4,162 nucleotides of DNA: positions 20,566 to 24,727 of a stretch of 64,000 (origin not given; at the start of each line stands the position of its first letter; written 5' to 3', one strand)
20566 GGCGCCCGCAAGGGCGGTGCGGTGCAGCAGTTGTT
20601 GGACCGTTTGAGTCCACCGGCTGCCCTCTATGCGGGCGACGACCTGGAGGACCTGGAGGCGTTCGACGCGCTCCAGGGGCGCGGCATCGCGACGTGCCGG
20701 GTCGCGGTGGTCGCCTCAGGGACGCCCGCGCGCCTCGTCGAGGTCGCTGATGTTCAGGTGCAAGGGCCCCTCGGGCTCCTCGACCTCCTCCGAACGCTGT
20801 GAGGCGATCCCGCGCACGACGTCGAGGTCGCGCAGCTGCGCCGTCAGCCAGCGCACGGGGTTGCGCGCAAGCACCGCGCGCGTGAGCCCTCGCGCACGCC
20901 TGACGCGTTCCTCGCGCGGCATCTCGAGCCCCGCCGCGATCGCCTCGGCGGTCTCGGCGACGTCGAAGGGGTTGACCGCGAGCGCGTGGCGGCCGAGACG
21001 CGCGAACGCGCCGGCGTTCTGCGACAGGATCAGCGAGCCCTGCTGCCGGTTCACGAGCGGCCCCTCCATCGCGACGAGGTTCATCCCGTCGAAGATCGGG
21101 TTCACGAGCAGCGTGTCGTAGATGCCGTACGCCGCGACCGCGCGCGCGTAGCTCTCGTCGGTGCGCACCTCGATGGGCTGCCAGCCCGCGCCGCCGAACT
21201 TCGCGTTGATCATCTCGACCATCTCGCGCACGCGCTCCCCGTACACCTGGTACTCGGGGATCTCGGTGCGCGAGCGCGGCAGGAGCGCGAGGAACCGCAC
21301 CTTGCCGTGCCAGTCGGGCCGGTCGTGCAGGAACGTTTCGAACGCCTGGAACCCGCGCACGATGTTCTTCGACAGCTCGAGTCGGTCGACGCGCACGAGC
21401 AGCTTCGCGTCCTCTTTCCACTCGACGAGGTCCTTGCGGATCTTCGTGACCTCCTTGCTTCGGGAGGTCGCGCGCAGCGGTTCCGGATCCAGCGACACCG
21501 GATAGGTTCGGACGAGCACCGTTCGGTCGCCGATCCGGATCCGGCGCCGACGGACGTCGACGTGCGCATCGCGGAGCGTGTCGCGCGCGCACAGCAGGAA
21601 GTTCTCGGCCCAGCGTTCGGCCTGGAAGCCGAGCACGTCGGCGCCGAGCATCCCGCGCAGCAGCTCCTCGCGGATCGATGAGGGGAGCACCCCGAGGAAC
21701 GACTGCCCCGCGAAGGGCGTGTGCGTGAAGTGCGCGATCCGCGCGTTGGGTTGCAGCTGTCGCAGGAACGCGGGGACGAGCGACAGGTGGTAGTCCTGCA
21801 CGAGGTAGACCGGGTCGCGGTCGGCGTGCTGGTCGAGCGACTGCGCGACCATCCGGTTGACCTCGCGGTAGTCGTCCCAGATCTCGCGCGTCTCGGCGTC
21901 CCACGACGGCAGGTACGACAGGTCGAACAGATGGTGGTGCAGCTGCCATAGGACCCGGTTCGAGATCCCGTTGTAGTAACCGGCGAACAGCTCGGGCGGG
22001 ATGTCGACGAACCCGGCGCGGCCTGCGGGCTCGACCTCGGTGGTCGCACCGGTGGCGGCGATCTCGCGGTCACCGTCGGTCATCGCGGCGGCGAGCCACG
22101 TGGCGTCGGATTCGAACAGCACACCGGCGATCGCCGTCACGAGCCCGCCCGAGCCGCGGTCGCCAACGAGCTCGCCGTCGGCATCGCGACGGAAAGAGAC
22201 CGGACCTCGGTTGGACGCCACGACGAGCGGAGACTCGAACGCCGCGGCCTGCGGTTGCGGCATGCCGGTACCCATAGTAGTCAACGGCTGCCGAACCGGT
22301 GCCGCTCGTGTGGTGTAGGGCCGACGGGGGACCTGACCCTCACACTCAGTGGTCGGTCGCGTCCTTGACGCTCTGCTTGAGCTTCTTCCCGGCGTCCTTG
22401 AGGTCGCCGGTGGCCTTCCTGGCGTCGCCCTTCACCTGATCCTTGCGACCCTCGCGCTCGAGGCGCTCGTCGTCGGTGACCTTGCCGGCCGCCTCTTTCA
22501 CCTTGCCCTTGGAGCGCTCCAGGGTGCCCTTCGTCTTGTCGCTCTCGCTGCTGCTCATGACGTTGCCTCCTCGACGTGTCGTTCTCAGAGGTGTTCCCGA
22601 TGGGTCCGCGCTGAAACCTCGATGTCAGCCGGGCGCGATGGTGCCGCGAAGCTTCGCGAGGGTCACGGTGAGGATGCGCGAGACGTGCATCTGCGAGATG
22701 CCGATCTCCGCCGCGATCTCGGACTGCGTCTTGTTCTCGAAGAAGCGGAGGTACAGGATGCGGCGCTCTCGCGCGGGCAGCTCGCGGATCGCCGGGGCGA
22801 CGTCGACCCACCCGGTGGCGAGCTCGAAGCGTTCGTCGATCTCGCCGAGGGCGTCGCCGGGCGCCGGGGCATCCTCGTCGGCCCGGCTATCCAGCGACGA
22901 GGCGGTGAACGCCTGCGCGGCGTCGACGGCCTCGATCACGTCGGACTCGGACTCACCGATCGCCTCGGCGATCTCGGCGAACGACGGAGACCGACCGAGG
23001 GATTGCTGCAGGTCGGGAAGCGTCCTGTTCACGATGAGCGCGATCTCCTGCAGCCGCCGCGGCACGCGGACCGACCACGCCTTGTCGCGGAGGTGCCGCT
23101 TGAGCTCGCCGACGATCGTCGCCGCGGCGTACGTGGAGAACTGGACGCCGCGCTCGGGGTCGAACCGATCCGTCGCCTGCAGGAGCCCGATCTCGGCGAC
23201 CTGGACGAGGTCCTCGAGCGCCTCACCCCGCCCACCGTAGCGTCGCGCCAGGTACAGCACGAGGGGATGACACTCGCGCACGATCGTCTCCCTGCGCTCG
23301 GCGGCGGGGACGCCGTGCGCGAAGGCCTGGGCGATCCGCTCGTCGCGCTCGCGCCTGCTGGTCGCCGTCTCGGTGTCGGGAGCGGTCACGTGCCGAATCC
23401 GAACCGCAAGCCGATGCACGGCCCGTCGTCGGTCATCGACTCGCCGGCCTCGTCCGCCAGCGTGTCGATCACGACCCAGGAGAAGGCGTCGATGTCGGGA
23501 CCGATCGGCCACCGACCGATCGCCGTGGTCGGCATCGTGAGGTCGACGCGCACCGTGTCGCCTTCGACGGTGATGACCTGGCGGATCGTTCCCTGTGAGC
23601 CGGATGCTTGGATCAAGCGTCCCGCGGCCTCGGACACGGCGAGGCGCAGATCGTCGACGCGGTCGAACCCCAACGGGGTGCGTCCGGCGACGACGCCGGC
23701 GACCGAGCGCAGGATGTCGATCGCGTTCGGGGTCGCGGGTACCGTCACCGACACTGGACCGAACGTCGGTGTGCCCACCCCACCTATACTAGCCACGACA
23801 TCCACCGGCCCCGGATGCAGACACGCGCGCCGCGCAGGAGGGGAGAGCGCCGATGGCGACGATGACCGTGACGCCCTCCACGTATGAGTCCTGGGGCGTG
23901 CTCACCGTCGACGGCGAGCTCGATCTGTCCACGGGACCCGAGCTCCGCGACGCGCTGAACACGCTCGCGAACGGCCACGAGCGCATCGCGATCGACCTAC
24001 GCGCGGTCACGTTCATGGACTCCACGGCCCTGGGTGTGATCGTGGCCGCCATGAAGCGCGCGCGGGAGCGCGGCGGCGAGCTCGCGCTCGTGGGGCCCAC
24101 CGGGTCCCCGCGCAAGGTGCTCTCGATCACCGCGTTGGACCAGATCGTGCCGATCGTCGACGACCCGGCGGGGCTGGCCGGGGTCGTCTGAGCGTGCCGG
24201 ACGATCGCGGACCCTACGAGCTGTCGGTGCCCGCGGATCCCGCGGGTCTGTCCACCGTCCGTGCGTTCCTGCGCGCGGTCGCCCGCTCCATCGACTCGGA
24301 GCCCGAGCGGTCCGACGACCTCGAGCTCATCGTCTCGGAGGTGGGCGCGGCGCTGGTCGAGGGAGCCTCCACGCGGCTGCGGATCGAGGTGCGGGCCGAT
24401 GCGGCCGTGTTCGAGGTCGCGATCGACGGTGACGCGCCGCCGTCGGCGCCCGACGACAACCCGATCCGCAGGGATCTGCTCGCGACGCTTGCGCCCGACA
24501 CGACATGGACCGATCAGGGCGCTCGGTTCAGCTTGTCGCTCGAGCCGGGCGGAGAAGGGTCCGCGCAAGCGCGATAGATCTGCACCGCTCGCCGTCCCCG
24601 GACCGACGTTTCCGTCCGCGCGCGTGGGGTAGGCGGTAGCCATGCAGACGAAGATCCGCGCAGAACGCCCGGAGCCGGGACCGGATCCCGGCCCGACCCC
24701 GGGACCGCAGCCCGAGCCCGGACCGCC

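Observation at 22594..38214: A self-contained SigB/F regulon readable from sequence: nine matching promoters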

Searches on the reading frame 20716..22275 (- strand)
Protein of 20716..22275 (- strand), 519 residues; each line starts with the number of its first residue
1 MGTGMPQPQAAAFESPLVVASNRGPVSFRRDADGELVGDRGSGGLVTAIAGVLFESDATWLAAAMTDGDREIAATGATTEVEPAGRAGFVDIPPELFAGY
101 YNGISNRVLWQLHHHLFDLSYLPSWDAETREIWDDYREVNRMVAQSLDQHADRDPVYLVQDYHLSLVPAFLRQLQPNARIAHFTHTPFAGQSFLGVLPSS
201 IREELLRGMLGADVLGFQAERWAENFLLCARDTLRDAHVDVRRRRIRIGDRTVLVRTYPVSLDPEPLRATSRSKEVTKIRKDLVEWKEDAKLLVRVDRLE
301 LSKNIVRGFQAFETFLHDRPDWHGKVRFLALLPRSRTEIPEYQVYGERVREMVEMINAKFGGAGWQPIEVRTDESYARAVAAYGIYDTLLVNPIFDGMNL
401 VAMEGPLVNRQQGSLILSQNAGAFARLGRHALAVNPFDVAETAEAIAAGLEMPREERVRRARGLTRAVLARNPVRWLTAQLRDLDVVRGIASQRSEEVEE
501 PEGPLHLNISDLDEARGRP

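Call 6: search_protein_families(library=pfam, proteins=[window:20716-22275:-], max_evalue=0.01)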
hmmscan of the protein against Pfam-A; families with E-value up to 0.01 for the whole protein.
window:20716-22275:- (519 aa): 1 family
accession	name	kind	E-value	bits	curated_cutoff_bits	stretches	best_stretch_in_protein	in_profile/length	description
PF00982.27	Glyco_transf_20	-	2.5e-103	346.8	32.5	1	17-484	3-471/473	Glycosyltransferase family 20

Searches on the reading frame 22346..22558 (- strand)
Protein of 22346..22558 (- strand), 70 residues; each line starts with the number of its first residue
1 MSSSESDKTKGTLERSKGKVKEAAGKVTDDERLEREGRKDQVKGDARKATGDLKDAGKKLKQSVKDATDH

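Call 6: search_protein_families(library=pfam, proteins=[window:22346-22558:-], max_evalue=0.01)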
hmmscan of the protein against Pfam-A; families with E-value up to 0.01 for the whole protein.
window:22346-22558:- (70 aa): 1 family
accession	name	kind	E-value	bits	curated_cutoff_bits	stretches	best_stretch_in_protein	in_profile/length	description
PF05532.17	CsbD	-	3.6e-17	62.4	40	1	7-59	1-53/53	CsbD-like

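Call 24: search_protein_families(library=ncbifam, proteins=[window:22346-22558:-], max_evalue=0.001)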
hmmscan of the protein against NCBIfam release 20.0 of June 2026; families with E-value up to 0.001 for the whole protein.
window:22346-22558:- (70 aa): 2 families
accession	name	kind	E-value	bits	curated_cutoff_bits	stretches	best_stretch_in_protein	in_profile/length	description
NF050175.1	MBP-1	equivalog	2.1e-10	40.8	80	1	3-51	6-54/78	microaggregate-binding protein 1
NF007748.0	PRK10428.1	equivalog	1.6e-06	28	113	1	7-60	4-57/69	hypothetical protein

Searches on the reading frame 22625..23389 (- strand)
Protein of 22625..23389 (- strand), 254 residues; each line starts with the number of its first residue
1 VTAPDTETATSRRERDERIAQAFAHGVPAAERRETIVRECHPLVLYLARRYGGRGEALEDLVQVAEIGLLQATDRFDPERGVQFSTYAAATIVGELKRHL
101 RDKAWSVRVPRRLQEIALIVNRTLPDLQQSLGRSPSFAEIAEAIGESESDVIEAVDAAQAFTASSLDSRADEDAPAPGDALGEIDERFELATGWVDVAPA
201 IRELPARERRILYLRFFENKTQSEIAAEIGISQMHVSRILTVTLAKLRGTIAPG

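Call 6: search_protein_families(library=pfam, proteins=[window:22625-23389:-], max_evalue=0.01)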
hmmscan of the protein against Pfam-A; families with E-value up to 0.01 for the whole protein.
window:22625-23389:- (254 aa): 7 families
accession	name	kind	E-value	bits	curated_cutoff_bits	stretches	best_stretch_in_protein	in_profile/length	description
PF04542.20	Sigma70_r2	-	6e-21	74.5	24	1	37-105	2-70/71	Sigma-70 region 2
PF04545.22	Sigma70_r4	-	1.6e-18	66.4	24.1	1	200-248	1-49/50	Sigma-70, region 4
PF04539.22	Sigma70_r3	-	2.9e-10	40.6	25.3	1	121-174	7-60/78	Sigma-70 region 3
PF08281.18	Sigma70_r4_2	-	9.1e-10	38.5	25.7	1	200-236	7-43/54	Sigma-70, region 4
PF13404.12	HTH_AsnC-type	-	0.0022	18.2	27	0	136-153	19-36/42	AsnC-type helix-turn-helix domain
PF01381.28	HTH_3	-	0.0043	17.5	23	0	219-240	9-30/55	Helix-turn-helix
PF13384.12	HTH_23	-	0.0061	16.8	24.6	0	208-240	5-38/50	Homeodomain-like domain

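Call 11: find_related_loci(query=window:22625-23389:-, collection=genome_contigs, flank=10000)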
Query window:22625-23389:- (254 aa) in genome_contigs; peptide patterns used: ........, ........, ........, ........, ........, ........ (x = any residue, [..] = any of these).
599 stretches matched a pattern (row limit reached: there are more); 99 encode a relative of the query (tblastn E <= 1e-3); the best 80 are kept; 80 distinct loci.
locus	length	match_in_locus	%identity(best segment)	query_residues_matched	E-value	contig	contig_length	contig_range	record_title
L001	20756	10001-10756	86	1-253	6e-140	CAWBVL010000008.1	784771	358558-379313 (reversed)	MAG: uncultured Actinomycetes bacterium isolate MFD07691.bin.2.43 genome assembly, contig: contig_8294, whole genome sho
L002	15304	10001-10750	84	1-251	6e-136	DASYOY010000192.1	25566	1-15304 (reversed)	MAG TPA_asm: Actinomycetota bacterium isolate SMAG_U4442 k141_673358, whole genome shotgun sequence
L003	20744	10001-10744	82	5-252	3e-132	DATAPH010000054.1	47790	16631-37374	MAG TPA_asm: Actinomycetota bacterium isolate SMAG_U5436 k141_6619403, whole genome shotgun sequence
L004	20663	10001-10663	60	29-250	2e-81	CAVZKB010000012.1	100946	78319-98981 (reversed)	MAG: uncultured Actinomycetes bacterium isolate MFD05442.bin.1.261 genome assembly, contig: contig_45068, whole genome s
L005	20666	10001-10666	59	33-254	3e-81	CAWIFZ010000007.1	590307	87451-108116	MAG: uncultured Actinomycetes bacterium isolate MFD00392.bin.2.48 genome assembly, contig: contig_34169, whole genome sh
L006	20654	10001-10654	58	33-250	1e-80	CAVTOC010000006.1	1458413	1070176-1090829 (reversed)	MAG: uncultured Actinomycetes bacterium isolate MFD00822.bin.2.15 genome assembly, contig: contig_56632, whole genome sh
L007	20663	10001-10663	59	29-250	2e-78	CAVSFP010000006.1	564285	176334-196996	MAG: uncultured Actinomycetes bacterium isolate MFD02134.bin.2.91 genome assembly, contig: contig_20930, whole genome sh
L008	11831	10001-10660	55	33-252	5e-74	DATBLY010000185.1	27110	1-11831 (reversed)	MAG TPA_asm: Actinomycetota bacterium isolate SMAG_U3984 k141_597589, whole genome shotgun sequence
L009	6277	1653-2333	57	28-254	4e-73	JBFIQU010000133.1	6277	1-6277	MAG: Acidimicrobiia bacterium isolate Mix_sand12.2021.10.Z.98 k141_2562441_length_6277_cov_11.7764, whole genome shotgun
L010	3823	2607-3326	53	9-248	9e-73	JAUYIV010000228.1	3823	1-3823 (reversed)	MAG: Actinomycetota bacterium isolate C24_metabat.bin.110 C24_k141_220918, whole genome shotgun sequence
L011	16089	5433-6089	51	33-251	3e-70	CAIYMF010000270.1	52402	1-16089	uncultured bacterium isolate LJ_bin-5001 genome assembly, contig: bin-5001:270/353, whole genome shotgun sequence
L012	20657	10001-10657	51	33-251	4e-70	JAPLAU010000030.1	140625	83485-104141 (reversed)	MAG: Actinomycetota bacterium isolate LacPavin_0818_WC45_MAG_62_14 LacPavin_0818_WC45_scaffold_800949, whole genome shot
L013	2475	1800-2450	54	33-248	1e-68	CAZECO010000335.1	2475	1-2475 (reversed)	MAG TPA_asm: uncultured Actinomycetes bacterium isolate SRP344714_co2_301 genome assembly, contig: NODE_106901_length_24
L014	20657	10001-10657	52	31-248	4e-67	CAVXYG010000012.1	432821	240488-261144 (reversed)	MAG: uncultured Actinomycetota bacterium isolate MFD09779.bin.1.308 genome assembly, contig: contig_25955, whole genome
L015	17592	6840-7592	50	4-248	4e-67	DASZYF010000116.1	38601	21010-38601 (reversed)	MAG TPA_asm: Mycobacteriales bacterium isolate SMAG_U6203 k141_797399, whole genome shotgun sequence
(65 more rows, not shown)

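Call 24: search_protein_families(library=ncbifam, proteins=[window:22625-23389:-], max_evalue=0.001)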
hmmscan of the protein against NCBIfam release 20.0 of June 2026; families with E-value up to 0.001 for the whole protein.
window:22625-23389:- (254 aa): 58 families (the best 25 are shown)
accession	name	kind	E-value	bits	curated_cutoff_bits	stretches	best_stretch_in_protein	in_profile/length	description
TIGR02980.1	SigBFG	subfamily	6.3e-77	258.3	234.35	1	31-250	3-225/227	SigB/SigF/SigG family RNA polymerase sigma factor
NF005514.0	PRK07122.1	subfamily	6.9e-72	241.8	372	1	30-250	39-262/264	RNA polymerase sigma factor SigF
TIGR02941.1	Sigma_B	equivalog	1.2e-50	172.3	315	1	29-250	27-252/255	RNA polymerase sigma factor SigB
TIGR02885.1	spore_sigF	equivalog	8.5e-46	156.6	321.45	1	31-249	11-229/231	RNA polymerase sporulation sigma factor SigF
NF004052.0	PRK05572.1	subfamily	2.2e-45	155.1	311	1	30-250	31-249/252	SigF/SigG family RNA polymerase sporulation sigma factor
NF006071.0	PRK08215.1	equivalog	2.5e-43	148.5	372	1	30-251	36-257/258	RNA polymerase sporulation sigma factor SigG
TIGR02850.1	spore_sigG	equivalog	5.9e-40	137.3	457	1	31-249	34-252/254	RNA polymerase sporulation sigma factor SigG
NF005644.0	PRK07408.1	subfamily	1.3e-36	126.5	261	1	27-250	23-252/258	RNA polymerase sigma factor SigF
TIGR02937.1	sigma70-ECF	superfamily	1.3e-34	119.2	42.9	1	32-248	2-162/165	sigma-70 family RNA polymerase sigma factor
TIGR02479.1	FliA_WhiG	subfamily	8.2e-29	100.9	189.6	1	57-250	25-222/224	FliA/WhiG family RNA polymerase sigma factor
TIGR02394.1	rpoS_proteo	equivalog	1.8e-27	96.6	378.7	1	19-251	36-274/285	RNA polymerase sigma factor RpoS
TIGR02997.1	Sig70-cyanoRpoD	subfamily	8.2e-27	94.2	384.5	1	17-248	63-298/298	RNA polymerase sigma factor, RpoD/SigA family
NF041931.2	MzaA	equivalog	2.4e-26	92.8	800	1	30-216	474-666/726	MZA anti-phage system associated sigma-70 family RNA polymerase sigma factor MzaA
NF005920.0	PRK07921.1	subfamily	5e-25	88.2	464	1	33-248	92-315/328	RNA polymerase sigma factor SigB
NF004207.0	PRK05657.1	equivalog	1.1e-24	87.4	394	1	31-251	89-317/329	RNA polymerase sigma factor RpoS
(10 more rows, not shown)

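Call 50: search_solved_structures(query=window:22625-23389:-, max_evalue=1e-10)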
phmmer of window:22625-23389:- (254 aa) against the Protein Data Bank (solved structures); distinct sequences matched with E-value up to 1e-10: 64 (the best 60 are shown).
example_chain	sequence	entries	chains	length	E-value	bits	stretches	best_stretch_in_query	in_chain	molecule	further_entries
8x6g_H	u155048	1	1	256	3.9e-39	137.9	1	31-248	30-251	RNA polymerase sigma factor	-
1l0o_C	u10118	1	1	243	8.2e-35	123.8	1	30-240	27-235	sigma factor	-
6omf_F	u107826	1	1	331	1.4e-22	83.8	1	26-249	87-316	RNA polymerase sigma factor RpoS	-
6kj6_F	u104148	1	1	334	1.7e-22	83.5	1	28-249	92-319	RNA polymerase sigma factor RpoS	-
5ipl_F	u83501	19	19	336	1.7e-22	83.5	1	28-249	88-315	RNA polymerase sigma factor RpoS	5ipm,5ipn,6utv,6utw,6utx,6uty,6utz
6uu8_FFF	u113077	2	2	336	1.8e-22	83.4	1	28-249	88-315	RNA polymerase sigma factor RpoS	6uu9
1l9u_H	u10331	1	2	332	2.6e-20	76.4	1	33-248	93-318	SIGMA FACTOR SIGA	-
4xln_F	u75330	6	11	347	3e-20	76.2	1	33-248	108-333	RNA polymerase sigma factor SigA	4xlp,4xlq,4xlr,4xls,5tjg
1l9z_H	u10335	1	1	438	4.9e-20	75.4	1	33-248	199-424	SIGMA FACTOR SIGA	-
1iw7_F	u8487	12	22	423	1.3e-19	74.1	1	33-248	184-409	RNA polymerase sigma-70 subunit | principal sigma factor | DNA-directed RNA polymerase sigma chain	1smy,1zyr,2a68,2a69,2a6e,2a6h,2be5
3dxj_F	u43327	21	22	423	1.3e-19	74.1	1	33-248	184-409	RNA polymerase pricipal sigma factor (RpoD); CHAIN F, P | RNA polymerase sigma factor | RNA polymerase sigma factor SigA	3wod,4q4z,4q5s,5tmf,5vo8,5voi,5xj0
5x21_F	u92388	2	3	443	1.5e-19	73.9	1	33-248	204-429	RNA polymerase sigma factor SigA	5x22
4g7h_F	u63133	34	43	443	1.5e-19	73.9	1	33-248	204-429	RNA polymerase sigma factor | DNA directed RNA polymerase sigma factor A | RNA polymerase sigma factor SigA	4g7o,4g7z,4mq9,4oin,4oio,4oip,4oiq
9ujk_F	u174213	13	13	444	1.5e-19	73.9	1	33-248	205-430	RNA polymerase sigma factor SigA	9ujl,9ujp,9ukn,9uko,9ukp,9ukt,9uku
9fo6_F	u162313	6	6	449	1.5e-19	73.9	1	33-248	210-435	RNA polymerase sigma factor SigA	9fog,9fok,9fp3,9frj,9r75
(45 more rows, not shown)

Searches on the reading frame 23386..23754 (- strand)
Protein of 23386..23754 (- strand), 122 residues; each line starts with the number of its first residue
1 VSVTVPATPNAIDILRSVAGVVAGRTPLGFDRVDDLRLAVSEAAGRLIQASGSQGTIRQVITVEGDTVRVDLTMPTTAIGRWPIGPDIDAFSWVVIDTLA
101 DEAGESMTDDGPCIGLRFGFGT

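Call 6: search_protein_families(library=pfam, proteins=[window:23386-23754:-], max_evalue=0.01)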
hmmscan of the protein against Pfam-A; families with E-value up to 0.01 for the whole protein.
window:23386-23754:- (122 aa): 1 family
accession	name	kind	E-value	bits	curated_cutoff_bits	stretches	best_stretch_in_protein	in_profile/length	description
PF13581.12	HATPase_c_2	-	8.9e-06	26.2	27.4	1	5-70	1-69/127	Histidine kinase-like ATPase domain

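Call 24: search_protein_families(library=ncbifam, proteins=[window:23386-23754:-], max_evalue=0.001)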
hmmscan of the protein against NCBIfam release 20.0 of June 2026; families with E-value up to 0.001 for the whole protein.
window:23386-23754:- (122 aa): 3 families
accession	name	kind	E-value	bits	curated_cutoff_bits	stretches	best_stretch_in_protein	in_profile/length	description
NF003144.0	PRK04069.1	equivalog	2.5e-05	23.7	145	1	2-64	9-74/161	anti-sigma B factor RsbW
TIGR01924.1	rsbW_low_gc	equivalog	6.8e-05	22.4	155.05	1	2-51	9-58/159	anti-sigma B factor RsbW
NF041045.1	RsbA_anti_sig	subfamily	0.00042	19.6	210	1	9-58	188-237/303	anti-sigma factor RsbA family regulatory protein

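Call 51: search_solved_structures(query=window:23386-23754:-, max_evalue=0.01)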
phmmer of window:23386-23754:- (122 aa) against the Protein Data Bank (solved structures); distinct sequences matched with E-value up to 0.01: 3.
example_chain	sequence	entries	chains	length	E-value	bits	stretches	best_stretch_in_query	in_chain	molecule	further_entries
8jzt_B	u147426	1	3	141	6.4e-08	36.1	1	5-104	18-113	Anti-sigma-F factor RsbW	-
8ih8_C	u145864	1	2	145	6.9e-08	36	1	5-104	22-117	Anti-sigma-F factor RsbW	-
6m36_A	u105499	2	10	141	0.00028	24.4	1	3-51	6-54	Serine-protein kinase RsbW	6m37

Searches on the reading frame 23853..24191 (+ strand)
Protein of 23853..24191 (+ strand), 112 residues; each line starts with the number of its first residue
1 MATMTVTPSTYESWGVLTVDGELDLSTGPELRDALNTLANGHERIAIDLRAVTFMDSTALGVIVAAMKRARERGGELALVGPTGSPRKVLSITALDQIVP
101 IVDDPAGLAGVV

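Call 6: search_protein_families(library=pfam, proteins=[window:23853-24191:+], max_evalue=0.01)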
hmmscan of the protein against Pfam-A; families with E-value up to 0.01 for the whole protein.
window:23853-24191:+ (112 aa): 2 families
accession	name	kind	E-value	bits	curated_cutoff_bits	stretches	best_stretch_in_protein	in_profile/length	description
PF01740.26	STAS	-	9.7e-21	74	22.6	1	11-103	7-101/106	STAS domain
PF13466.11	STAS_2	-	4e-16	59.4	29.2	1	17-96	1-80/80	STAS domain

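Call 24: search_protein_families(library=ncbifam, proteins=[window:23853-24191:+], max_evalue=0.001)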
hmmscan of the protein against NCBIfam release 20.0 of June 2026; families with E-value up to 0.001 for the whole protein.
window:23853-24191:+ (112 aa): 3 families
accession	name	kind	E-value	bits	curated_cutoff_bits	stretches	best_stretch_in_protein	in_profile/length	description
TIGR00377.1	ant_ant_sig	superfamily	1.3e-22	79.8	53.45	1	3-103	2-104/108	anti-sigma factor antagonist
TIGR02886.1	spore_II_AA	equivalog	1.2e-13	50.9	114.75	1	16-102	11-99/106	anti-sigma F factor antagonist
NF033618.0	mlaB_1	equivalog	0.00011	22.5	90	1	16-98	11-91/94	lipid asymmetry maintenance protein MlaB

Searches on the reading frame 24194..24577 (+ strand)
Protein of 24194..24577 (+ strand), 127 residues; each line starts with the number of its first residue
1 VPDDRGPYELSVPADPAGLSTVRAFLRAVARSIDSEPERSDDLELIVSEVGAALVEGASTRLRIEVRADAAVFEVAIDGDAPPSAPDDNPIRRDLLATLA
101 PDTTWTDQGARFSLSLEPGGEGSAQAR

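Call 6: search_protein_families(library=pfam, proteins=[window:24194-24577:+], max_evalue=0.01)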
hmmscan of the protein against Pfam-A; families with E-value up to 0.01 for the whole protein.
window:24194-24577:+ (127 aa): 1 family
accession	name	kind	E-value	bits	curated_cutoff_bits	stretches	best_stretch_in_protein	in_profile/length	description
PF13581.12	HATPase_c_2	-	7.1e-07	29.7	27.4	1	12-88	1-82/127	Histidine kinase-like ATPase domain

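Call 24: search_protein_families(library=ncbifam, proteins=[window:24194-24577:+], max_evalue=0.001)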
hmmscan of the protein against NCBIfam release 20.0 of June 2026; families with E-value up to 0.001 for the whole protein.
window:24194-24577:+ (127 aa): 1 family
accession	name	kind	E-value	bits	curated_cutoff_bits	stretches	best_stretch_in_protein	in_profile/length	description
NF041045.1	RsbA_anti_sig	subfamily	1.3e-07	31.2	210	1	11-80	184-254/303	anti-sigma factor RsbA family regulatory protein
